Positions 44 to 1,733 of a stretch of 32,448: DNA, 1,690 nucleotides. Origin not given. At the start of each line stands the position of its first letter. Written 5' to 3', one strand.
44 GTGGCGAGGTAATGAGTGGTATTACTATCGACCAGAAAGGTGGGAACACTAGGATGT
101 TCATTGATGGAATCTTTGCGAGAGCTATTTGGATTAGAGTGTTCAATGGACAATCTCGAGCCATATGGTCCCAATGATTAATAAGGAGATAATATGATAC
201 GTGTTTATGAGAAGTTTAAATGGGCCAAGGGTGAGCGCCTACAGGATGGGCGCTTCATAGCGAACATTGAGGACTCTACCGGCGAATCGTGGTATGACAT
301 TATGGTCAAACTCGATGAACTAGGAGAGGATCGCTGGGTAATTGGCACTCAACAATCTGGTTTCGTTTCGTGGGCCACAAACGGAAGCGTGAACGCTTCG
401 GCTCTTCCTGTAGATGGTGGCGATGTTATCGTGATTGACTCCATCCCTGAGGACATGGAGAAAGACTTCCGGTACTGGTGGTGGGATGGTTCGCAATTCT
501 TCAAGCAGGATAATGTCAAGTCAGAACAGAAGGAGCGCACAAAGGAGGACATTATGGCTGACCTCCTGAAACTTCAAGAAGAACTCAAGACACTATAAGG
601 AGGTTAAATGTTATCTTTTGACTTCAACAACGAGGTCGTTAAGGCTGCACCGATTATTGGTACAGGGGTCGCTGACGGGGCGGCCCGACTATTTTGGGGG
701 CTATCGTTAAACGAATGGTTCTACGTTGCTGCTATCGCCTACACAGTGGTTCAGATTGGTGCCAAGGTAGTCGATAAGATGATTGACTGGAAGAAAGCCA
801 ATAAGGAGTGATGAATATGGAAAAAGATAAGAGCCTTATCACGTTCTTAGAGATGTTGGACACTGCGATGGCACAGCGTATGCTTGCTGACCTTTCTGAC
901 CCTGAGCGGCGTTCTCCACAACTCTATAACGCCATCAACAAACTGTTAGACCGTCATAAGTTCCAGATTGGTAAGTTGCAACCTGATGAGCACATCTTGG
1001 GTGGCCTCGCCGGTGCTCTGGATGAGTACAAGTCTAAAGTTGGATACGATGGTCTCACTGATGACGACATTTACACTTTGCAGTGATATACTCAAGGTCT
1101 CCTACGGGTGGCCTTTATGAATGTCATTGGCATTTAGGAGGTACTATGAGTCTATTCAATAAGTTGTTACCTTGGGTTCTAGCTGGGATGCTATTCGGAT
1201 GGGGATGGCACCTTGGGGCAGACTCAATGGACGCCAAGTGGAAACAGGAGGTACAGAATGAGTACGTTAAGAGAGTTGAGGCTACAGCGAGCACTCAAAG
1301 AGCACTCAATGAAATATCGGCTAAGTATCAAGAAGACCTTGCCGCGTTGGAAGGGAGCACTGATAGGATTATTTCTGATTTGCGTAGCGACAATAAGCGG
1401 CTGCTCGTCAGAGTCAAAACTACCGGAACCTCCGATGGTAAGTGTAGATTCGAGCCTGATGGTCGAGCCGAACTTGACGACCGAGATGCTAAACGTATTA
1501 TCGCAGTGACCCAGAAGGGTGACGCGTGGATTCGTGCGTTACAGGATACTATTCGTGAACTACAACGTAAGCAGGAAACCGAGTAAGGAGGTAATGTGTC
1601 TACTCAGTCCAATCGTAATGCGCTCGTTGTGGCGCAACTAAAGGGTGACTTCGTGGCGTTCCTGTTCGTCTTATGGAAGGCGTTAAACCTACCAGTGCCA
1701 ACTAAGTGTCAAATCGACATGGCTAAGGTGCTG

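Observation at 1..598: Non-T7 tail-fibre C-terminus followed by an extra 134-aa gene (putative Tfa-like chaperone) ahead of the holin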

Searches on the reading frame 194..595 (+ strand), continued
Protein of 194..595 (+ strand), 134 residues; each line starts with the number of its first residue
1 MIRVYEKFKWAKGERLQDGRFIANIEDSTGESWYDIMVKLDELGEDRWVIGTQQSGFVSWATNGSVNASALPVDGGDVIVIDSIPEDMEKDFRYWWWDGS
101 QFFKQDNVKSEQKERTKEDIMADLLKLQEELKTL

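Call 48: search_protein_families(library=pfam, proteins=[P0035, P0043, P0047, P0048, P0050, P0028, P0042, P0039, P0023, P0027], max_evalue=0.1)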
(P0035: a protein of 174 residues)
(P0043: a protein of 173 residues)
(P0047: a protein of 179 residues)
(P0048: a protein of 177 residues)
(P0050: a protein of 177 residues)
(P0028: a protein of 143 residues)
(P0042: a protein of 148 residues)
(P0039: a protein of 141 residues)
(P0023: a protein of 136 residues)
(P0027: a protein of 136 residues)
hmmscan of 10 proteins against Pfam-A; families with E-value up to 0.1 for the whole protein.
P0035 (174 aa): 1 family
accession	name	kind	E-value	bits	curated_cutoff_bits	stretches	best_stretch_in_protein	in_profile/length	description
PF02413.22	Caudo_TAP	-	1.5e-16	61.2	22.1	1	77-174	25-130/131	Caudovirales tail fibre assembly protein, lambda gpK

P0043 (173 aa): 1 family
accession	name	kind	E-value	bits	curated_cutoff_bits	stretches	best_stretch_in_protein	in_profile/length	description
PF02413.22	Caudo_TAP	-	3.8e-17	63.1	22.1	1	104-173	61-130/131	Caudovirales tail fibre assembly protein, lambda gpK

P0047 (179 aa): 1 family
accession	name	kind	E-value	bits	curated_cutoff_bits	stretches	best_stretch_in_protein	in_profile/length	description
PF02413.22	Caudo_TAP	-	3.5e-07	30.9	22.1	1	105-177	58-130/131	Caudovirales tail fibre assembly protein, lambda gpK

P0048 (177 aa): 3 families
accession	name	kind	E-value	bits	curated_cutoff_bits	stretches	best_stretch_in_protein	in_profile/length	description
PF02413.22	Caudo_TAP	-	3.4e-30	105.3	22.1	1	43-177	2-131/131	Caudovirales tail fibre assembly protein, lambda gpK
PF05014.21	Nuc_deoxyrib_tr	-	0.031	14.9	28.8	1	104-146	40-82/117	Nucleoside 2-deoxyribosyltransferase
PF08204.17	V-set_CD47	-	0.092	13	21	0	2-32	72-102/111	CD47 immunoglobulin-like domain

P0050 (177 aa): 1 family
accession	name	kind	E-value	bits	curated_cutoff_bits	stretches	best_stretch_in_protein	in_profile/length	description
PF02413.22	Caudo_TAP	-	9.1e-13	48.9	22.1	1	89-177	36-130/131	Caudovirales tail fibre assembly protein, lambda gpK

P0028 (143 aa): 0 families

P0042 (148 aa): 1 family
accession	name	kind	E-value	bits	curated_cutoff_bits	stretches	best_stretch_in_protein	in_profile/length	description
PF14729.13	DUF4467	-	0.0011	19.8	25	1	59-125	14-79/94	Domain of unknown function with cystatin-like fold (DUF4467)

P0039 (141 aa): 0 families

P0023 (136 aa): 0 families

P0027 (136 aa): 0 families

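Call 51: search_protein_families(library=ncbifam, proteins=[window:194-595:+], max_evalue=0.1)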
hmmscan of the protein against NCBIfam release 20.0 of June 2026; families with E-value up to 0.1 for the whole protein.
window:194-595:+ (134 aa): 1 family
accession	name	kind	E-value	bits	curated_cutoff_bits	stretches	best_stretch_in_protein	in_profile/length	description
NF004972.0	PRK06341.1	equivalog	0.068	13.1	254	0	14-35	21-42/166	single-stranded DNA-binding protein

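Call 57: search_solved_structures(query=A3, max_evalue=10, show_alignments=2)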
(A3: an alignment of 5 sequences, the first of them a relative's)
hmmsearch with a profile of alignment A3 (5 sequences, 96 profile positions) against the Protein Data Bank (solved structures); distinct sequences matched with E-value up to 10: 0.

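Call 59: search_protein_families(library=phrogs, proteins=[L006:4446-5987:+, P0035], max_evalue=0.001)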
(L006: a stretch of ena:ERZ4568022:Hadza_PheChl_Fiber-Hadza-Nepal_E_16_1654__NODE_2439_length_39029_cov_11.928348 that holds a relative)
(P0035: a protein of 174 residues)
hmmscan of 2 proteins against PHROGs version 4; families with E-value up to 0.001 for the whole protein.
L006:4446-5987:+ (514 aa): 31 families (the best 25 are shown)
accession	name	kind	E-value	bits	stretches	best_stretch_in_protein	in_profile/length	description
phrog_4242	-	tail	3.2e-146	490.2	2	1-204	1-204/628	tail fiber protein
phrog_9502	-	tail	1.8e-134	450.9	1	1-294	1-299/647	tail fiber protein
phrog_13980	-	tail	3.3e-127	427.2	2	1-183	1-183/756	tail fiber protein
phrog_6256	-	tail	2.9e-117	394.4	1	1-287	1-289/686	tail fiber protein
phrog_17312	-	tail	3.1e-43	149.1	1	2-154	2-150/792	tail protein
phrog_24786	-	tail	2.4e-40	139.3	1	1-154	1-150/903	tail fiber protein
phrog_8460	-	tail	2.9e-37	129.3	1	6-179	1-191/780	tail fiber protein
phrog_13481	-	tail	1.1e-28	101.6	1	7-283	21-289/596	tail fiber protein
phrog_2710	-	tail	6e-26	92.1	1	14-159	18-166/781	tail fiber protein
phrog_27277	-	tail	3.1e-23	82.9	1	6-185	3-188/734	tail spike protein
phrog_26630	-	tail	1.4e-21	77.7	2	8-150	5-144/506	tail fiber protein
phrog_1419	-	tail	3.6e-20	72.7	1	159-283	237-349/793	tail protein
phrog_31166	-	tail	1.5e-18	68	1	7-118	5-114/486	tail fiber protein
phrog_15695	-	tail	1.6e-16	60.3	1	1-190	1-191/1284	tail fiber protein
phrog_24159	-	tail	1.3e-15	57.7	1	159-292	152-291/972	tail fiber protein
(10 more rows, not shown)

P0035 (174 aa): 7 families
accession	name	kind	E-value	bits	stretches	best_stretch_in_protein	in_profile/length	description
phrog_136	-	tail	2.4e-35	123.3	1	1-174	2-176/178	tail fiber assembly protein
phrog_105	-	tail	1.6e-12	48.3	1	105-174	128-202/239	tail fiber assembly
phrog_3792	-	tail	2.7e-11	44.6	1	107-174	10-77/78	tail assembly chaperone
phrog_188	-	tail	9e-10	39.6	1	90-174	99-181/207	tail fiber assembly protein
phrog_5572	-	unknown function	7.4e-09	37.1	1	109-168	57-116/130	-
phrog_21546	-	tail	2.4e-05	25.5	1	11-81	8-75/96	tail fiber protein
phrog_24494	-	tail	0.0003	22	1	9-84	9-82/93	tail fiber chaperone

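Call 61: find_homologous_proteins(query=L005:2-271:+, max_evalue=0.001)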
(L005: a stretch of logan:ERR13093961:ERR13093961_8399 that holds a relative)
Query L005:2-271:+: 2 candidates shared short words with the query, none scored E <= 0.001.

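Call 73: fold_search(model_id=the predicted structure, library=viral)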
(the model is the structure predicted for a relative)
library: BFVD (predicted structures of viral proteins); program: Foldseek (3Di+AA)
matches with E <= 10: 313; with E <= 0.001: 6
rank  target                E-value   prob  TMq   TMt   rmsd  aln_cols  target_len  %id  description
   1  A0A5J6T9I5            5.8e-10  1.00  0.67  0.72   4.5       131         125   42  Uncharacterized protein [Serratia phage Pila]
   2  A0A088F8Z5            1.3e-07  1.00  0.64  0.78   4.7       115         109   28  Uncharacterized protein [Escherichia phage CICC 80001]
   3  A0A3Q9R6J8            3.1e-06  1.00  0.66  0.50   3.1       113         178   19  (no name in the UniProt tables at hand)
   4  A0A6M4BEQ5            1.1e-05  1.00  0.62  0.47   3.0       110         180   16  Putative tail fibers protein [Salmonella phage vB_SenM-1]
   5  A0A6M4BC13            7.9e-05  1.00  0.58  0.47   3.6       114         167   20  Putative tail fibers protein [Salmonella phage vB_SenM-1]
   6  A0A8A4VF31            9.5e-05  1.00  0.60  0.47   3.0       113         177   23  (no name in the UniProt tables at hand)
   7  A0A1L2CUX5            5.5e-03  1.00  0.56  0.55   7.1       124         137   20  Tail fiber assembly protein [Pectobacterium phage vB_PcaM_CBB]
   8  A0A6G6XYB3            6.1e-03  1.00  0.49  0.37   4.9       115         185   14  Baseplate protein [Ochrobactrum phage vB_OspP_OH]
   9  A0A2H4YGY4            7.7e-03  1.00  0.55  0.48   3.0       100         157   17  Tail fiber assembly protein [Raoultella phage Ro1]
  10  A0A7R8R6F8            7.7e-03  1.00  0.43  0.34  11.0       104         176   14  Tail fiber assembly protein [Klebsiella phage vB_KvM-Eowyn]
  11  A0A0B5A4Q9            8.2e-03  1.00  0.56  0.45   3.6       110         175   18  Tail fiber assembly protein [Yersinia phage vB_YenM_TG1]
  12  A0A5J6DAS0            1.0e-02  1.00  0.53  0.38   4.0       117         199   16  Putative tail fiber assembly protein [Erwinia phage pEp_SNUABM_01]
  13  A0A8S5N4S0            2.2e-02  0.98  0.32  0.43  10.0        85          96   21  Uncharacterized protein [Caudovirales sp. ctXjW8]
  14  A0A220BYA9            9.9e-02  0.91  0.34  0.37   8.6       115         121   15  (no name in the UniProt tables at hand)
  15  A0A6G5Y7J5            1.6e-01  0.90  0.33  0.35  11.0        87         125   17  (no name in the UniProt tables at hand)
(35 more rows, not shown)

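Call 74: find_related_loci(query=A1, collection=viral_contigs, flank=3500)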
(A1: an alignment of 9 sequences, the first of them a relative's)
Query A1 (134 aa) in viral_contigs; peptide patterns used: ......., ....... (x = any residue, [..] = any of these).
516 stretches matched a pattern; 4 encode a relative of the query (tblastn E <= 1e-3); 4 distinct loci.
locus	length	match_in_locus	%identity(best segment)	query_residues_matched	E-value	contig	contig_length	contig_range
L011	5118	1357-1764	34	1-134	4e-17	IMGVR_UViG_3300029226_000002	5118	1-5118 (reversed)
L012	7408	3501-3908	34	1-134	4e-17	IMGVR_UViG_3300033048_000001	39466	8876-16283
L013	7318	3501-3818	35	26-134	3e-9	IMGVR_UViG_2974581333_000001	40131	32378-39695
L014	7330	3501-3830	31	23-134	1e-7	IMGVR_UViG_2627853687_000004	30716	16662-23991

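Call 82: search_solved_structures(query=L006:4446-5987:+, max_evalue=1, show_alignments=0)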
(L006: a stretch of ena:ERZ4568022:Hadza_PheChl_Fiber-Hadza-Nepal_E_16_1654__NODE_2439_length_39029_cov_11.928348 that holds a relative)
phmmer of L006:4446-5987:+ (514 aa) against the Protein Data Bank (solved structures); distinct sequences matched with E-value up to 1: 16.
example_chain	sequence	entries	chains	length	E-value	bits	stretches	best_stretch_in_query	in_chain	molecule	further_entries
7boz_a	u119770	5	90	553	1.9e-82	280.9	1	2-294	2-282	N-teminal of mature bacteriophage T7 tail fiber protein gp17 | Tail fiber protein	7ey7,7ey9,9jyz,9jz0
8dsp_C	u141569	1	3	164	5.2e-74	253.1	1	5-166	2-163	Tail fiber protein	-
8e4g_O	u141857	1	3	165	5.3e-74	253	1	2-161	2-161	Tail fiber protein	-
7xy1_A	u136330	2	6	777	6.8e-38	133.9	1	3-154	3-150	Tail fiber protein | phage type I tail fiber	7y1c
9m4c_B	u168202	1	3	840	2.2e-36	129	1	3-155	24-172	Depolymerase, capsule KN1-specific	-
9m4d_A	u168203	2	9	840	2.3e-36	128.9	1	3-155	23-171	Probable tail spike protein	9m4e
8x8m_A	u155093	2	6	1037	2.8e-35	125.3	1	3-156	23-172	Probable tail spike protein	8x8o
9lna_A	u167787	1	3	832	1.2e-14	57.3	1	15-118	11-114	Tail fibers protein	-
9vvr_A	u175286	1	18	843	4e-14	55.5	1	8-140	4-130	Tail spike protein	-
8i4m_e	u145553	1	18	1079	1.9e-09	40.1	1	17-220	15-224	Fiber protein(gp 28) of the cyanophage P-SCSP1u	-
8es4_G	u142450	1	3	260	7.2e-09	38.2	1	15-157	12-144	Gp44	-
7vyv_A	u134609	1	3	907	3.5e-05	26.1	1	216-289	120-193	Depolymerase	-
7vz3_A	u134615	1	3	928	3.6e-05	26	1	216-289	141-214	Depolymerase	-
7lzj_A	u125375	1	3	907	5.3e-05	25.5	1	212-289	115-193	Depolymerase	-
6g62_A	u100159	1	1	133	0.37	12.8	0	405-459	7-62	Thioredoxin O2, mitochondrial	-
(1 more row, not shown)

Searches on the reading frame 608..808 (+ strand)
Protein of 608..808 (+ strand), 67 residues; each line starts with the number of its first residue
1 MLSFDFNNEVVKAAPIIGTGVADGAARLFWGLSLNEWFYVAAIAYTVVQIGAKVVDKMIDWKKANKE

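Call 8: search_protein_families(library=pfam, proteins=[window:608-808:+], max_evalue=1)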
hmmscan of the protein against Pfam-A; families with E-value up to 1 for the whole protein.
window:608-808:+ (67 aa): 2 families
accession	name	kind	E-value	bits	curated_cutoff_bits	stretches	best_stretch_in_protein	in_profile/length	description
PF10746.14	Phage_holin_2_2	-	2.2e-33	114.2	25.4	1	5-63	2-60/61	Phage holin T7 family, holin superfamily II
PF16080.10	Phage_holin_2_3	-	0.065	13.7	28.8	1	25-50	13-39/56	Bacteriophage holin family HP1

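Call 9: search_protein_families(library=phrogs, proteins=[window:608-808:+], max_evalue=1)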
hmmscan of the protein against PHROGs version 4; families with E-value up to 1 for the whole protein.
window:608-808:+ (67 aa): 1 family
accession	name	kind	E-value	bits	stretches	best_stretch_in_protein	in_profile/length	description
phrog_920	-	lysis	2e-30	105.1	1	1-67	3-64/67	holin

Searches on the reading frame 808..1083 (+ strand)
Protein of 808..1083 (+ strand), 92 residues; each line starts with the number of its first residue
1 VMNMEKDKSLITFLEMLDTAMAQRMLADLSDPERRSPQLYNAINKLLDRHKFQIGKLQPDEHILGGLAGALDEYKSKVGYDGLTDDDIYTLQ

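Call 8: search_protein_families(library=pfam, proteins=[window:808-1083:+], max_evalue=1)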
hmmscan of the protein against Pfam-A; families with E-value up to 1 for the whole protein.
window:808-1083:+ (92 aa): 1 family
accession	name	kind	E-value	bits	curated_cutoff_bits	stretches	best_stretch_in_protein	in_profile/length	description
PF11123.14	DNA_Packaging_2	-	1.4e-15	57.5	27.5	1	12-84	4-78/79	DNA packaging protein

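Call 9: search_protein_families(library=phrogs, proteins=[window:808-1083:+], max_evalue=1)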
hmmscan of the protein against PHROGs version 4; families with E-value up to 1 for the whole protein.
window:808-1083:+ (92 aa): 1 family
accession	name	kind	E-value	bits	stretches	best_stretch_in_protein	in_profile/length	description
phrog_1351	-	head and packaging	1e-40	138.9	1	6-91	2-87/88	terminase small subunit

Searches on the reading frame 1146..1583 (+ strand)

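Call 8: search_protein_families(library=pfam, proteins=[window:1146-1583:+], max_evalue=1)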
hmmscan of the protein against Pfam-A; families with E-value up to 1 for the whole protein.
window:1146-1583:+ (146 aa): 1 family
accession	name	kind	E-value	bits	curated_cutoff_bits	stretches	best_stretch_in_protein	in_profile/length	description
PF03245.18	Phage_lysis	-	1.3e-06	29.1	25.4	1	34-113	13-95/126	Bacteriophage Rz lysis protein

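Call 9: search_protein_families(library=phrogs, proteins=[window:1146-1583:+], max_evalue=1)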
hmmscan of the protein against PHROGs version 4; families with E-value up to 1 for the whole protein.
window:1146-1583:+ (146 aa): 7 families
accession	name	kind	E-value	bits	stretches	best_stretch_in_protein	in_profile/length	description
phrog_1327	-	lysis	1.8e-62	210.8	1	2-144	3-156/158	Rz-like spanin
phrog_2466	-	lysis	3.6e-13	50.7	1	13-143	17-170/172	Rz-like spanin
phrog_13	-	lysis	2.4e-06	28.6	1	36-140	43-152/154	Rz-like spanin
phrog_1152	-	lysis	0.044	14.7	1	11-70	18-79/127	Rz-like spanin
phrog_2975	-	lysis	0.046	14.8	0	11-104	14-102/136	Rz-like spanin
phrog_29815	-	unknown function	0.15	13.2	1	40-85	9-51/60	-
phrog_23130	-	tail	0.27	11.7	1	67-138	25-98/362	tail protein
